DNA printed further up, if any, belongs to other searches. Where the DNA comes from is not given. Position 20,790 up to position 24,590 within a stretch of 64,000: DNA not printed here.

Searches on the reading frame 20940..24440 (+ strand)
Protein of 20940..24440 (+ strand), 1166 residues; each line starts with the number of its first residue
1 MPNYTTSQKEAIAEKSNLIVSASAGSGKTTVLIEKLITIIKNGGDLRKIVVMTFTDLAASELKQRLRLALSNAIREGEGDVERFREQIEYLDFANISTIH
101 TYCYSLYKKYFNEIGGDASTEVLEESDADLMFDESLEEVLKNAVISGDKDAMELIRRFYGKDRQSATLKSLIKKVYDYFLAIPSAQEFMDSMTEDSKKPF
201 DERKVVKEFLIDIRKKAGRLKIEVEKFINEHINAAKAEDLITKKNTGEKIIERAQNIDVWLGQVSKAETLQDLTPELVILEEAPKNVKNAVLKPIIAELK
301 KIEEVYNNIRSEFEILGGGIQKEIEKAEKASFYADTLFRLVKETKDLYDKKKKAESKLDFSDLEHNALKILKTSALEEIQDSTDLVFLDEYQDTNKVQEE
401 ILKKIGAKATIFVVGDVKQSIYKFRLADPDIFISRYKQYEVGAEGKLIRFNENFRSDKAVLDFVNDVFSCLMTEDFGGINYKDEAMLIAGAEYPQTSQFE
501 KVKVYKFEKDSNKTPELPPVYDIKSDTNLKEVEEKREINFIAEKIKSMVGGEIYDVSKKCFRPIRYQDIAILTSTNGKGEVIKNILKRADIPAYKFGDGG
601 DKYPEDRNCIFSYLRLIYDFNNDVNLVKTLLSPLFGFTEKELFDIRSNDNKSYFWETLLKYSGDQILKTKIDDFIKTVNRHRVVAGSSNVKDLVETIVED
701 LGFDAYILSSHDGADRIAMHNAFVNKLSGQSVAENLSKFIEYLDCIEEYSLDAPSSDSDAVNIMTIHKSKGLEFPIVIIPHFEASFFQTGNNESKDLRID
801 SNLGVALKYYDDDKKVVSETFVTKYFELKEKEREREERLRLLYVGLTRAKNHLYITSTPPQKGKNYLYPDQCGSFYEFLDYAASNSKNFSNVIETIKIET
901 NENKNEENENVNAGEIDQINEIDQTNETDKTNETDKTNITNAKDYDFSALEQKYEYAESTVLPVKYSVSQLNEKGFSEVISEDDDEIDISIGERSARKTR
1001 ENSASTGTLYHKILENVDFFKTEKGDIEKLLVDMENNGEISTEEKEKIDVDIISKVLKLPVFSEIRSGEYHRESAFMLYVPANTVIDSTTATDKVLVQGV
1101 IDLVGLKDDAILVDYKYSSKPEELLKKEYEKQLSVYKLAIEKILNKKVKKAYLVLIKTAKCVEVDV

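Call 79: search_protein_families(library=pfam, proteins=[window:20940-24440:+], max_evalue=0.00001)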
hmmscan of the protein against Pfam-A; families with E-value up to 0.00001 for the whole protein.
window:20940-24440:+ (1166 aa): 6 families
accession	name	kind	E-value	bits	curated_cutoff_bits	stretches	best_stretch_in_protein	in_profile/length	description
PF00580.27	UvrD-helicase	-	1.2e-47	163.4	23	1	5-439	2-270/271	UvrD/REP helicase N-terminal domain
PF13361.12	UvrD_C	-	1.8e-31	110.3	25.6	1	448-857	1-347/350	UvrD-like helicase C-terminal domain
PF13245.12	AAA_19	-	4.3e-19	69.5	25.1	1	8-425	1-134/134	AAA domain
PF13538.12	UvrD_C_2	-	8.2e-12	45.2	27.4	0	763-784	4-27/52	UvrD-like helicase C-terminal domain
PF12705.13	PDDEXK_1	-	3.2e-09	37.5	22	1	999-1155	29-189/247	PD-(D/E)XK nuclease superfamily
PF01443.25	Viral_helicase1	-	6.3e-07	29.9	21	0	345-427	29-104/228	Viral superfamily 1 RNA helicase core domain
